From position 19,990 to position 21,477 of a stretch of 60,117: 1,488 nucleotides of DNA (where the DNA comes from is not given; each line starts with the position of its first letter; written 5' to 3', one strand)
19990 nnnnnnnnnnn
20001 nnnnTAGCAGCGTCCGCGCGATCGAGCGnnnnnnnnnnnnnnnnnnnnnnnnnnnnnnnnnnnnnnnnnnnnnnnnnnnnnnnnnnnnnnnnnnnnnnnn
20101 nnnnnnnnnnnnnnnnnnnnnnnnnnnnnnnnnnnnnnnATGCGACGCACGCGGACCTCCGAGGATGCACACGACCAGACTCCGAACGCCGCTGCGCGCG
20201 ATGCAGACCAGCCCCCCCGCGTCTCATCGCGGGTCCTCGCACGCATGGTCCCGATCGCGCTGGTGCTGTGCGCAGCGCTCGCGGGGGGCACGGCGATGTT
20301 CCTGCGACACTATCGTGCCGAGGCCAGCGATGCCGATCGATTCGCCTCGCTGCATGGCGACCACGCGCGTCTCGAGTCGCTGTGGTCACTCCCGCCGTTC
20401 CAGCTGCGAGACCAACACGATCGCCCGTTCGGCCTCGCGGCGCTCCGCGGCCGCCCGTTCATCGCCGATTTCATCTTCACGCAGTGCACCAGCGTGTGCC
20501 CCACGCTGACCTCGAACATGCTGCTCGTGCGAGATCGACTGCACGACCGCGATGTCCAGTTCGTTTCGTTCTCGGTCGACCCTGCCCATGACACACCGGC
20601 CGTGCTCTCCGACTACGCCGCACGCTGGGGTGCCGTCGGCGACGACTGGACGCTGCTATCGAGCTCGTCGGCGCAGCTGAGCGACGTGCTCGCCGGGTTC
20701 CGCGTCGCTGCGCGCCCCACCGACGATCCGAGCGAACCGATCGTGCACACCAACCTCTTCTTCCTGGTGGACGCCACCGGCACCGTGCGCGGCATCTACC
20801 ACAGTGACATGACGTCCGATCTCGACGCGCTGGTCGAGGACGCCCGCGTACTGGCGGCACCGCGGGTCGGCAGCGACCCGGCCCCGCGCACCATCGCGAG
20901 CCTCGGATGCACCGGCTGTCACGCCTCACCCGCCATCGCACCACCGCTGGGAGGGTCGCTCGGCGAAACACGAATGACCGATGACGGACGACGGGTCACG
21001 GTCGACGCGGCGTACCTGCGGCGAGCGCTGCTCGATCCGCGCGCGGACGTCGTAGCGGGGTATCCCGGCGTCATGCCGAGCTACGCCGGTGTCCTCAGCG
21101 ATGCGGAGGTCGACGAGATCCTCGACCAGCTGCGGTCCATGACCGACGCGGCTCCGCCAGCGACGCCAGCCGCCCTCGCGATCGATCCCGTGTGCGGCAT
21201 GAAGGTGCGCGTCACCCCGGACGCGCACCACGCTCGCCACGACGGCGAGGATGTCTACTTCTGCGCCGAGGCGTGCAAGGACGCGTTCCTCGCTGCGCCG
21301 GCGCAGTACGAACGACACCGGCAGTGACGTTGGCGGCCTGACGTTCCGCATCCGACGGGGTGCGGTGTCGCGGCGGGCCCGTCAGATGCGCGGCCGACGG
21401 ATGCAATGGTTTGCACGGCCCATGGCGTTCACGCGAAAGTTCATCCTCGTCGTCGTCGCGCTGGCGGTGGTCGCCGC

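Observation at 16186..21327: Copper/heme-themed neighbourhood: DJ-1/PfpI–YHS fusion and SCO1–cytochrome c–YHS fusion flank a MYXO-CTERM metalloprotease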

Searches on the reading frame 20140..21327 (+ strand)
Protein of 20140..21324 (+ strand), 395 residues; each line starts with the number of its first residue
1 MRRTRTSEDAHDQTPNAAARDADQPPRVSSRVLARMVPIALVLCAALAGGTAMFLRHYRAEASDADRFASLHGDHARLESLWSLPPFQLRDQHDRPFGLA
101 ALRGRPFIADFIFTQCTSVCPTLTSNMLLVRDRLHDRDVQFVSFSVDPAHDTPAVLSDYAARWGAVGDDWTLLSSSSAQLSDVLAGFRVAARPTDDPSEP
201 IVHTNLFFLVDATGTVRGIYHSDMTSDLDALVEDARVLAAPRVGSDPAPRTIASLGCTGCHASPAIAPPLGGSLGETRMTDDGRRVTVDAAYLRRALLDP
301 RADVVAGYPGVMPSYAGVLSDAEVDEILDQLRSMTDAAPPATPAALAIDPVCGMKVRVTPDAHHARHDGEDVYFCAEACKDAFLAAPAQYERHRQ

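Call 3: search_protein_families(library=pfam, max_evalue=0.1, proteins=[window:20140-21324:+])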
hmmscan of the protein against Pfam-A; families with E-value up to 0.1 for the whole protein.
seq(395 aa): 7 families
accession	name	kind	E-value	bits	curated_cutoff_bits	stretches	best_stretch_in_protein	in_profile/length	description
PF02630.20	SCO1-SenC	-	5.2e-26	91.6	22.8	1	86-215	3-133/134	SCO1/SenC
PF04945.19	YHS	-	2.1e-09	37.7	30.3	1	348-393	2-46/47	YHS domain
PF00578.27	AhpC-TSA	-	5.9e-05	23.4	26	1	84-217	5-122/124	AhpC/TSA family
PF13442.11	Cytochrome_CBB3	-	0.0029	18.4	27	1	256-328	13-65/68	Cytochrome C oxidase, cbb3-type, subunit III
PF08534.16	Redoxin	-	0.0076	16.5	26.6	1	84-225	6-137/148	Redoxin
PF24273.1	TRASH_HVO_1752_C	-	0.017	15.7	27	1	357-393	10-43/47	HVO_1752, C-terminal TRASH domain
PF06474.18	LPAM_MltD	-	0.027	15.1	24.8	1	25-49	6-31/34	MltD lipid attachment motif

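Call 5: search_protein_families(library=ncbifam, max_evalue=0.1, proteins=[window:20140-21324:+])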
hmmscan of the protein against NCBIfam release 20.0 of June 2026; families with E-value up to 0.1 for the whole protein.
seq(395 aa): 1 family
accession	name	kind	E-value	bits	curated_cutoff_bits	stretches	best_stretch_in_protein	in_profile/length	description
NF006960.0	PRK09437.1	equivalog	0.053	13.4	140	0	84-184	10-103/156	thioredoxin-dependent thiol peroxidase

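Call 7: find_homologous_proteins(query=window:20140-21324:+)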
Query seq(395 aa) (395 aa): 173 proteins with E <= 0.001 among 8000 candidates; the best 120 are listed.
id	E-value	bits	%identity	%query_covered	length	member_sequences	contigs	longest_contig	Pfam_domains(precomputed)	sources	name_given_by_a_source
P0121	9.3e-239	810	91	100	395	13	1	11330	PF04945.20,PF02630.21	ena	-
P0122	5.4e-105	370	53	83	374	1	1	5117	PF04945.20,PF02630.21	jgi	jgi:protein SCO1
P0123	7.2e-102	360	52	84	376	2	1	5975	PF04945.20,PF02630.21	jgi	jgi:protein SCO1/2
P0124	5.4e-101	357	49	89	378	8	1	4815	PF04945.20,PF02630.21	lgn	-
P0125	1.3e-97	346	47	91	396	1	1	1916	PF04945.20,PF02630.21,PF00578.28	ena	-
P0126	1.8e-97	345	48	90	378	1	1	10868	PF04945.20,PF02630.21,PF00578.28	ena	-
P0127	2.8e-97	345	49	90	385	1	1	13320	PF04945.20,PF02630.21,PF00578.28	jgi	jgi:protein SCO1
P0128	6.7e-97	343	51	84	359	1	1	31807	PF04945.20,PF02630.21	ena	-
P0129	8.4e-97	343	48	89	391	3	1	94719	PF04945.20,PF02630.21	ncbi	ncbi:MAG TPA: SCO family protein [Polyangiaceae bacterium]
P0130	1.4e-96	342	47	89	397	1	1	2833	PF04945.20,PF02630.21,PF00578.28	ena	-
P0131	1.5e-96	342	48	92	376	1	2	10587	PF04945.20,PF02630.21,PF00578.28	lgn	-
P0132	2.9e-96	341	46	91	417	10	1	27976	PF04945.20,PF02630.21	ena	-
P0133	4.6e-96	341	47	90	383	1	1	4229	PF04945.20,PF02630.21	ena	-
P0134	2.0e-95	338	49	85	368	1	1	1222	PF04945.20,PF02630.21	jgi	jgi:protein SCO1/2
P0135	2.2e-95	338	47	88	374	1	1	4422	PF04945.20,PF02630.21,PF00578.28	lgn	-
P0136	2.6e-95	338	46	91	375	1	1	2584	PF04945.20,PF02630.21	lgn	-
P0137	1.1e-94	336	46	91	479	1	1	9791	PF04945.20,PF02630.21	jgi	jgi:protein SCO1/2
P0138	1.2e-94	336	46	92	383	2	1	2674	PF04945.20,PF02630.21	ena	-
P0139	1.5e-94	336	51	83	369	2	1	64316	PF04945.20,PF02630.21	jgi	jgi:protein SCO1/2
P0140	2.2e-94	335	46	93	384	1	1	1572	PF04945.20,PF02630.21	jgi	jgi:protein SCO1/2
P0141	3.2e-93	331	46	91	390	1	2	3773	PF04945.20,PF02630.21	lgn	-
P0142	1.2e-92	329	46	93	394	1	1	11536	PF04945.20,PF02630.21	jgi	jgi:protein SCO1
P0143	1.8e-92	329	46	90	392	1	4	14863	PF04945.20,PF02630.21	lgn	-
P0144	1.9e-92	329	45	95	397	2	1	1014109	PF04945.20,PF02630.21,PF00578.28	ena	-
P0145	1.1e-90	323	46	85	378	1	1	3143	PF04945.20,PF02630.21,PF13442.12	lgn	-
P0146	2.0e-90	322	45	93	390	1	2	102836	PF04945.20,PF02630.21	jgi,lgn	jgi:protein SCO1/2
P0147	6.3e-90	320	45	93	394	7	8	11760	PF04945.20,PF02630.21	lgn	-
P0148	2.6e-89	318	46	83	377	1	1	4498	PF04945.20,PF02630.21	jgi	jgi:protein SCO1/2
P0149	4.8e-89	317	45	83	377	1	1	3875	PF04945.20,PF02630.21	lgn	-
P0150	7.7e-89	317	46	89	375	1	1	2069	PF04945.20,PF02630.21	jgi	jgi:protein SCO1/2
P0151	2.7e-88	315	43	91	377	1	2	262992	PF04945.20,PF02630.21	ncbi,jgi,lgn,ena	jgi:protein SCO1/2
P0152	1.4e-87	313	45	85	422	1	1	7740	PF04945.20,PF02630.21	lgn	-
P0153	1.8e-87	312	45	82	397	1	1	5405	PF02630.21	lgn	-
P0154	1.9e-87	312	48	84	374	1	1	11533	PF04945.20,PF02630.21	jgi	-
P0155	4.0e-87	311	46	83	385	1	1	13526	PF04945.20,PF02630.21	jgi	-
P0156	6.1e-87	311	45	90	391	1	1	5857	PF04945.20,PF02630.21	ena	-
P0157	2.5e-86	309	44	86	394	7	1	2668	PF04945.20,PF02630.21,PF00578.28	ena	-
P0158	3.9e-86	308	47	79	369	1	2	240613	PF04945.20,PF02630.21,PF00578.28,PF13442.12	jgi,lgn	jgi:protein SCO1/2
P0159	6.8e-86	307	45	84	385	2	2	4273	PF04945.20,PF02630.21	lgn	-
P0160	6.2e-85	304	45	83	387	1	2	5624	PF04945.20,PF02630.21,PF00578.28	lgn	-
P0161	1.1e-84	303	45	92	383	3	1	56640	PF04945.20,PF02630.21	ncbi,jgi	jgi:protein SCO1/2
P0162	3.0e-83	298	49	79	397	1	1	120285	PF04945.20,PF02630.21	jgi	-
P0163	1.1e-82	297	45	80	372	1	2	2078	PF04945.20,PF02630.21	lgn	-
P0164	1.0e-81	293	49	80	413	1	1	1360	PF04945.20,PF02630.21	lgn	-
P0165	5.7e-81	291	43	91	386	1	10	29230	PF04945.20,PF02630.21,PF13442.12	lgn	-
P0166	8.3e-81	290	42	90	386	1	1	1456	PF04945.20,PF02630.21,PF00578.28,PF13442.12,PF00034.27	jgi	jgi:protein SCO1/2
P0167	9.2e-79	284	43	84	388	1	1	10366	PF02630.21,PF13442.12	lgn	-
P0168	2.0e-78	283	47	78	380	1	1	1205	PF04945.20,PF02630.21,PF00578.28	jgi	jgi:protein SCO1/2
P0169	2.3e-78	282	40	89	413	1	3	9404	PF04945.20,PF02630.21,PF13442.12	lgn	-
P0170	2.5e-78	282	43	88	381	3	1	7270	PF04945.20,PF02630.21,PF13442.12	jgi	-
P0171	1.7e-77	279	43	78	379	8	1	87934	PF04945.20,PF02630.21,PF13442.12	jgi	-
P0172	1.8e-77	279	43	89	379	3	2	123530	PF04945.20,PF02630.21,PF13442.12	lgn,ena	-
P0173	2.1e-77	279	39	91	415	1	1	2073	PF04945.20,PF02630.21,PF13442.12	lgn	-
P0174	3.6e-77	278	42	77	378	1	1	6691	PF04945.20,PF02630.21,PF13442.12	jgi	jgi:protein SCO1/2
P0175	1.2e-76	277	45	77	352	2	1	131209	PF04945.20,PF02630.21,PF13442.12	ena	-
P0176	1.4e-76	276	42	84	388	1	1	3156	PF02630.21,PF13442.12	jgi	jgi:protein SCO1/2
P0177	2.1e-76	276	44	83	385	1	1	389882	PF04945.20,PF02630.21,PF00578.28,PF13442.12,PF00034.27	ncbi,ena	-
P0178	2.8e-75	272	45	83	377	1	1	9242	PF04945.20,PF02630.21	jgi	jgi:protein SCO1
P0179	2.2e-74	269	41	79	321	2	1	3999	PF04945.20,PF02630.21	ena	-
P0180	3.1e-74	269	44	78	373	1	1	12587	PF04945.20,PF02630.21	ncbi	ncbi:MAG TPA: SCO family protein [Polyangiaceae bacterium]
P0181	3.3e-74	269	38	91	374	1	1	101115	PF04945.20,PF02630.21,PF13442.12,PF00034.27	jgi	jgi:protein SCO1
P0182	7.7e-74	267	45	83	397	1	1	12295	PF04945.20,PF02630.21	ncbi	-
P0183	1.8e-73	266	43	79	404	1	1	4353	PF04945.20,PF02630.21,PF13442.12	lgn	-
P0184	3.3e-73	265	41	82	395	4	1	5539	PF04945.20,PF02630.21,PF13442.12,PF00034.27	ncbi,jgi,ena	jgi:protein SCO1/2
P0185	3.8e-73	265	43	81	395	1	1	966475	PF04945.20,PF02630.21,PF13442.12,PF00034.27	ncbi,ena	-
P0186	5.6e-73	265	40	88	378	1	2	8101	PF04945.20,PF02630.21,PF00578.28,PF13442.12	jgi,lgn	-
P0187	7.9e-73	264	42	92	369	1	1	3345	PF04945.20,PF02630.21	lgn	-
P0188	9.0e-73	264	43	79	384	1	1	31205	PF04945.20,PF02630.21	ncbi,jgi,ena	jgi:protein SCO1/2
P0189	9.1e-73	264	46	77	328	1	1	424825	PF06467.21,PF04945.20,PF02630.21,PF00578.28,PF13442.12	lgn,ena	-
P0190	9.6e-73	264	45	79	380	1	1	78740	PF04945.20,PF02630.21,PF13442.12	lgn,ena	-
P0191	1.2e-72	263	44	79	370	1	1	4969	PF08534.17,PF02630.21,PF00578.28,PF13442.12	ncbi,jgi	jgi:protein SCO1/2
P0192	1.6e-72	263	44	78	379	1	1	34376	PF04945.20,PF02630.21,PF13442.12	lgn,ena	-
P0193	1.9e-72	263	44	79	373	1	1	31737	PF04945.20,PF02630.21,PF13442.12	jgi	jgi:protein SCO1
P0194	2.3e-72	263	43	80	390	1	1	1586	PF04945.20,PF02630.21,PF13442.12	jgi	jgi:protein SCO1/2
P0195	2.8e-72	262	42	78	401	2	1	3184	PF04945.20,PF02630.21,PF13442.12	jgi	-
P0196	6.0e-72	261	52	63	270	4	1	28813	PF04945.20,PF02630.21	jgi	jgi:YHS domain-containing protein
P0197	8.0e-72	261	41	90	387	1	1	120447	PF04945.20,PF02630.21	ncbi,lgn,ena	-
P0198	8.5e-72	261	40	93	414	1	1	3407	PF04945.20,PF02630.21,PF13442.12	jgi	-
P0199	1.3e-71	260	41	89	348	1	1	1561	PF02630.21,PF13442.12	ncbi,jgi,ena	jgi:protein SCO1/2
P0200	1.3e-71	260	41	80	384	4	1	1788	PF04945.20,PF02630.21,PF13442.12,PF24273.2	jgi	jgi:protein SCO1/2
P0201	1.4e-71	260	39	96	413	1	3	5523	PF04945.20,PF02630.21,PF13442.12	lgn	-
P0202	1.9e-71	260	41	80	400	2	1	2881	PF04945.20,PF02630.21,PF13442.12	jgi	-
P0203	5.2e-71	258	40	92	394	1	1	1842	PF04945.20,PF02630.21,PF13442.12,PF00034.27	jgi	jgi:protein SCO1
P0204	7.4e-71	258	43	78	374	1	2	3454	PF02630.21,PF13442.12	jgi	jgi:protein SCO1/2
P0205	7.6e-71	258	43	79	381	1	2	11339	PF04945.20,PF02630.21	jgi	jgi:protein SCO1/2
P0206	1.6e-70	256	42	80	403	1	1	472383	PF04945.20,PF02630.21,PF13442.12,PF00034.27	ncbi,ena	-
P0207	3.5e-70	255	41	90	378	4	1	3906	PF04945.20,PF02630.21,PF13442.12,PF00034.27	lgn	-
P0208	4.5e-70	255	39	87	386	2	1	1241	PF02630.21,PF13442.12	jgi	jgi:protein SCO1/2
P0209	4.5e-70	255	39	80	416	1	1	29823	PF04945.20,PF02630.21,PF13442.12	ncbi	-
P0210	6.4e-70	255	42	79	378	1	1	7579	PF04945.20,PF02630.21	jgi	jgi:protein SCO1/2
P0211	1.3e-69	254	42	79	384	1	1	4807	PF04945.20,PF02630.21,PF13442.12,PF00034.27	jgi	jgi:protein SCO1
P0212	1.5e-69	253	42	86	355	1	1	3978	PF02630.21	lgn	-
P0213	1.9e-69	253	42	78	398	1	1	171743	PF04945.20,PF02630.21,PF13442.12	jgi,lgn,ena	-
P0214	2.3e-69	253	37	91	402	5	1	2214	PF04945.20,PF02630.21,PF13442.12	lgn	-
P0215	3.5e-69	252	38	91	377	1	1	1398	PF04945.20,PF02630.21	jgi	jgi:protein SCO1/2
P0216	7.2e-69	251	44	81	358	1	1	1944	PF04945.20,PF02630.21,PF13442.12,PF00034.27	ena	-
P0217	1.7e-68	250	42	80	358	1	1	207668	PF04945.20,PF02630.21,PF13442.12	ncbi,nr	ncbi:MAG: SCO family protein [Deltaproteobacteria bacterium]|nr:SCO family protein [Deltaproteobacte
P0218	5.4e-68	248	42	76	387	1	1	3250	PF04945.20,PF02630.21,PF13442.12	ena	-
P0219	9.8e-68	247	40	92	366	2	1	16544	PF04945.20,PF02630.21,PF00578.28,PF13442.12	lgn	-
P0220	1.1e-67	247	40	80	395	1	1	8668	PF04945.20,PF02630.21,PF13442.12,PF00034.27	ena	-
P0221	1.2e-67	247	43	78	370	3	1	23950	PF04945.20,PF02630.21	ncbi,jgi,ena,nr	ncbi:MAG TPA: SCO family protein [Polyangiaceae bacterium]|jgi:protein SCO1/2|nr:SCO family protein 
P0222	1.7e-67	247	40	89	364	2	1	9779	PF02630.21,PF13442.12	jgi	jgi:protein SCO1/2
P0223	9.8e-67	244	39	89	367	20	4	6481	PF04945.20,PF02630.21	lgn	-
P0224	1.1e-66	244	41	78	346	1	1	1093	PF04945.20,PF02630.21,PF13442.12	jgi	jgi:protein SCO1/2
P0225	1.2e-66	244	38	89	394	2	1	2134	PF04945.20,PF02630.21,PF13442.12,PF00034.27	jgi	jgi:cytochrome oxidase Cu insertion factor (SCO1/SenC/PrrC family)/YHS domain-containing protein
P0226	1.7e-66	243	40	81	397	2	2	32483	PF04945.20,PF02630.21,PF13442.12,PF00034.27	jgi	jgi:protein SCO1/2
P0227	3.0e-66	242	38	92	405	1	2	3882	PF04945.20,PF02630.21,PF13442.12,PF00034.27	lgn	-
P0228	3.0e-66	242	43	78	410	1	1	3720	PF04945.20,PF02630.21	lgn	-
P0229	5.1e-66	242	41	78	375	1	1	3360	PF02630.21,PF13442.12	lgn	-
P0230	7.1e-66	241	41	79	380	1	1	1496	PF04945.20,PF02630.21,PF13442.12,PF00034.27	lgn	-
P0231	1.0e-65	241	40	77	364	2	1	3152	PF02630.21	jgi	jgi:protein SCO1/2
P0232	1.5e-65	240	40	91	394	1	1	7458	PF04945.20,PF02630.21,PF13442.12,PF00034.27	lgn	-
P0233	2.0e-65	240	40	81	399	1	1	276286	PF04945.20,PF02630.21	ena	-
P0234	2.1e-65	240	37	80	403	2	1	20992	PF04945.20,PF02630.21,PF13442.12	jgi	jgi:protein SCO1/2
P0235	2.5e-65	239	41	78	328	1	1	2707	PF04945.20,PF02630.21,PF00578.28,PF13442.12,PF00034.27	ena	-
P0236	3.2e-65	239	38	79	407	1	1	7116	PF04945.20,PF02630.21,PF13442.12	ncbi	ncbi:MAG TPA: SCO family protein [Polyangiaceae bacterium]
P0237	3.9e-65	239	41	80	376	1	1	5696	PF04945.20,PF02630.21,PF13442.12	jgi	jgi:protein SCO1/2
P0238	7.5e-65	238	38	91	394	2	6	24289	PF04945.20,PF02630.21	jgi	jgi:protein SCO1/2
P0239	8.6e-65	238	38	91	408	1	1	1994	PF04945.20,PF02630.21,PF13442.12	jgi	jgi:protein SCO1/2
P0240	1.3e-64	237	45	78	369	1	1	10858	PF02630.21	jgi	jgi:protein SCO1/2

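Call 12: find_encoding_contigs(protein=P0144, flank=8000, max_places=2)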
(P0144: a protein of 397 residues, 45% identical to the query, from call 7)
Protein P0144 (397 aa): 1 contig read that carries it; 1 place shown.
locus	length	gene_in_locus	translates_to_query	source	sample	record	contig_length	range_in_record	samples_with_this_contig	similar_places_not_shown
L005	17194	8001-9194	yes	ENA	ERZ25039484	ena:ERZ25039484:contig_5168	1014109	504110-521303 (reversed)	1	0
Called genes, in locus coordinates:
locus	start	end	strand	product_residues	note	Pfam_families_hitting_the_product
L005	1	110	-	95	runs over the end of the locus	-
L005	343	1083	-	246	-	PF00690:Cation_ATPase_N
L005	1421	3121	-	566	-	PF13570:Beta-prop_ACSF4 (weak), PF13360:PQQ_2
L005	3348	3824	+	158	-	PF03692:CxxCxxCC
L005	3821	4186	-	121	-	-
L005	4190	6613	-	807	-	-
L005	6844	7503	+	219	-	-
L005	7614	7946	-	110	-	PF11604:CusF_Ec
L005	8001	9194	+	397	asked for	PF00578:AhpC-TSA (weak), PF02630:SCO1-SenC, PF04945:YHS (weak)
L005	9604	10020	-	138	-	-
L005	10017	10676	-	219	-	-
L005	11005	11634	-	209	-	PF16697:Yop-YscD_cpl, PF00498:FHA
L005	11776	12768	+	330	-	PF09937:DUF2169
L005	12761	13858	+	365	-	-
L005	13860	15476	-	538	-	PF13646:HEAT_2 (faint)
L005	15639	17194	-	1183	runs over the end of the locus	PF05954:Phage_GPD, PF04717:Phage_base_V, PF22178:Gp5_trimer_C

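Call 13: find_encoding_contigs(protein=P0185, flank=8000, max_places=2)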
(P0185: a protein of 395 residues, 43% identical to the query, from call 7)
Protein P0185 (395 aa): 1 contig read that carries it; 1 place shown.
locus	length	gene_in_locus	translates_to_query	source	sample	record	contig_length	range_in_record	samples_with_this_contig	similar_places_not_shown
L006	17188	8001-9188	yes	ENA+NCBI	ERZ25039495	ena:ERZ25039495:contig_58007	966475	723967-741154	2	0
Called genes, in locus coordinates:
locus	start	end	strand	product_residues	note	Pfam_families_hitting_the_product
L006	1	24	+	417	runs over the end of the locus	PF02321:OEP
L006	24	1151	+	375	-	PF25917:BSH_RND (weak), PF25919:BSH_CusB (faint), PF25973:BSH_CzcB, PF25876:HH_MFP_RND (weak), PF25954:Beta-barrel_RND_2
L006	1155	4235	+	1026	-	PF00873:ACR_tran, PF03176:MMPL (weak)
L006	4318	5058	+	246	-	-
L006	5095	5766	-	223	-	PF00440:TetR_N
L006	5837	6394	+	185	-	PF04116:FA_hydroxylase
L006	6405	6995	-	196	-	-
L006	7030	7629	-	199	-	-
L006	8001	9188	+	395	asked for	PF02630:SCO1-SenC, PF00034:Cytochrom_C (faint), PF13442:Cytochrome_CBB3 (weak), PF04945:YHS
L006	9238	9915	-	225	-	-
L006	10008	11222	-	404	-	PF00561:Abhydrolase_1, PF12146:Hydrolase_4 (weak), PF12697:Abhydrolase_6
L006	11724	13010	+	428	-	PF00285:Citrate_synt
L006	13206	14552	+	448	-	PF01654:Cyt_bd_oxida_I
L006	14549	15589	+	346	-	PF02322:Cyt_bd_oxida_II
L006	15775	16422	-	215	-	PF00753:Lactamase_B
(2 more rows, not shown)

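Call 14: find_encoding_contigs(protein=P0151, flank=8000, max_places=2)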
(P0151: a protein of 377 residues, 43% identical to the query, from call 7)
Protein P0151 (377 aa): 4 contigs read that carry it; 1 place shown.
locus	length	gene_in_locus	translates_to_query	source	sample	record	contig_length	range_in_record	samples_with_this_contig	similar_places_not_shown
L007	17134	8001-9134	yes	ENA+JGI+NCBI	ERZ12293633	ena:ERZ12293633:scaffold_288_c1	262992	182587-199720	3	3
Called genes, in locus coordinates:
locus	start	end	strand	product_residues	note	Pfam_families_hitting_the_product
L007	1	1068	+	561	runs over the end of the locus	-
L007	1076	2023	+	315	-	PF06574:FAD_syn, PF01687:Flavokinase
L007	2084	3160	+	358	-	PF16258:DUF4912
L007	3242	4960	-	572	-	PF02771:Acyl-CoA_dh_N, PF02770:Acyl-CoA_dh_M, PF00441:Acyl-CoA_dh_1, PF08028:Acyl-CoA_dh_2, PF21263:Acyl-CoA-dh_C (faint), PF21343:ACAD9-ACADV_C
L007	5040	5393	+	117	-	-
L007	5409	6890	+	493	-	PF00743:FMO-like, PF01266:DAO (faint), PF07992:Pyr_redox_2, PF13738:Pyr_redox_3, PF13450:NAD_binding_8, PF13434:Lys_Orn_oxgnase (weak)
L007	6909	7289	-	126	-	-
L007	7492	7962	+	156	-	PF03918:CcmH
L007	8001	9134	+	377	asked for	PF02630:SCO1-SenC, PF04945:YHS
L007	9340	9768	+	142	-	-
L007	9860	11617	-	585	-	PF07698:7TM-7TMR_HD, PF01966:HD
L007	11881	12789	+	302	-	PF00809:Pterin_bind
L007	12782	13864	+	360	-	PF02457:DAC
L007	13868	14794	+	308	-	PF07949:YbbR (weak)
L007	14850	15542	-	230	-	PF00005:ABC_tran, PF13304:AAA_21 (faint)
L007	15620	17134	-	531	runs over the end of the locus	PF12704:MacB_PCD (weak), PF02687:FtsX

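Call 24: search_solved_structures(query=window:20140-21324:+, max_evalue=0.01)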
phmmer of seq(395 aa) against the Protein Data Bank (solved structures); distinct sequences matched with E-value up to 0.01: 16.
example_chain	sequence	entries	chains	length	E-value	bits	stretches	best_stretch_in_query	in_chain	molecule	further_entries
4hde_A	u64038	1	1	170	6.2e-23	84.9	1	81-239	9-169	SCO1/SenC family lipoprotein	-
1xzo_A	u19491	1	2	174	1.6e-21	80.3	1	82-236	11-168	Hypothetical protein ypmQ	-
1on4_A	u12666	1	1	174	1.6e-21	80.3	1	83-236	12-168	Sco1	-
4wbr_D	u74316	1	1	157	3.5e-14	56.1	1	86-217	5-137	Blr1131 protein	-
4wbj_A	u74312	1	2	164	3.6e-14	56.1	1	86-217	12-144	Blr1131 protein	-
4txo_D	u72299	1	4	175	1e-12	51.3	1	86-217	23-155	Blr1131 protein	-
1w2l_A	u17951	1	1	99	2.6e-11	46.7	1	255-332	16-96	CYTOCHROME OXIDASE SUBUNIT II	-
3me7_A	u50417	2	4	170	1e-07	34.8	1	88-179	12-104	Putative uncharacterized protein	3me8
2b7j_A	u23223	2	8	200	4.7e-05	26.1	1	86-233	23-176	SCO1 protein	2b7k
2k6v_A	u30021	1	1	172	0.00012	24.8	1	95-238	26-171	Putative cytochrome c oxidase assembly protein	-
4bpy_A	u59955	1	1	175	0.00031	23.4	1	82-160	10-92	SCO PROTEIN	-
1wp0_A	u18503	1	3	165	0.0016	21.1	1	104-215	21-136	SCO1 protein homolog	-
2ggt_A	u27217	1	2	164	0.0016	21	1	104-215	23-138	SCO1 protein homolog, mitochondrial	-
2gqk_A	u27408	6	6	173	0.0018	20.9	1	104-215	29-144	SCO1 protein homolog, mitochondrial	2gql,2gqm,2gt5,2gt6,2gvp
6n5u_A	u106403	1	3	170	0.002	20.7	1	90-220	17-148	Protein SCO1 homolog 1, mitochondrial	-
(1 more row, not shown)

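Call 51: find_encoding_contigs(protein=P0121, flank=10000, max_places=3)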
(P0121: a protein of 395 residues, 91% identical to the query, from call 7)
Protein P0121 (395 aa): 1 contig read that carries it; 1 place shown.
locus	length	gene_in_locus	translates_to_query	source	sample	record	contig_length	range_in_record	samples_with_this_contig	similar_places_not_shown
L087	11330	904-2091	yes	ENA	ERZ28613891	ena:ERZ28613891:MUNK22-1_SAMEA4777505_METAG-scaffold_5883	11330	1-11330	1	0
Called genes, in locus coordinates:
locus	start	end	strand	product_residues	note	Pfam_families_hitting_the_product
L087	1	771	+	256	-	?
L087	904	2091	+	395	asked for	PF02630:SCO1-SenC, PF04945:YHS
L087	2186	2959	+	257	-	-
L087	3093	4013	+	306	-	-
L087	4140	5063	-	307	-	-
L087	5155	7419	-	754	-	PF01839:FG-GAP (faint), PF12256:TcdB_toxin_midN (faint), PF13517:FG-GAP_3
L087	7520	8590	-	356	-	PF10503:Esterase_PHB (weak), PF00326:Peptidase_S9 (weak)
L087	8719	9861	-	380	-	PF00070:Pyr_redox (faint), PF00890:FAD_binding_2 (weak), PF01134:GIDA (faint), PF01494:FAD_binding_3, PF03486:HI0933_like (faint), PF07992:Pyr_redox_2 (faint), PF12831:FAD_oxidored, PF01266:DAO (weak)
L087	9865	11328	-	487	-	?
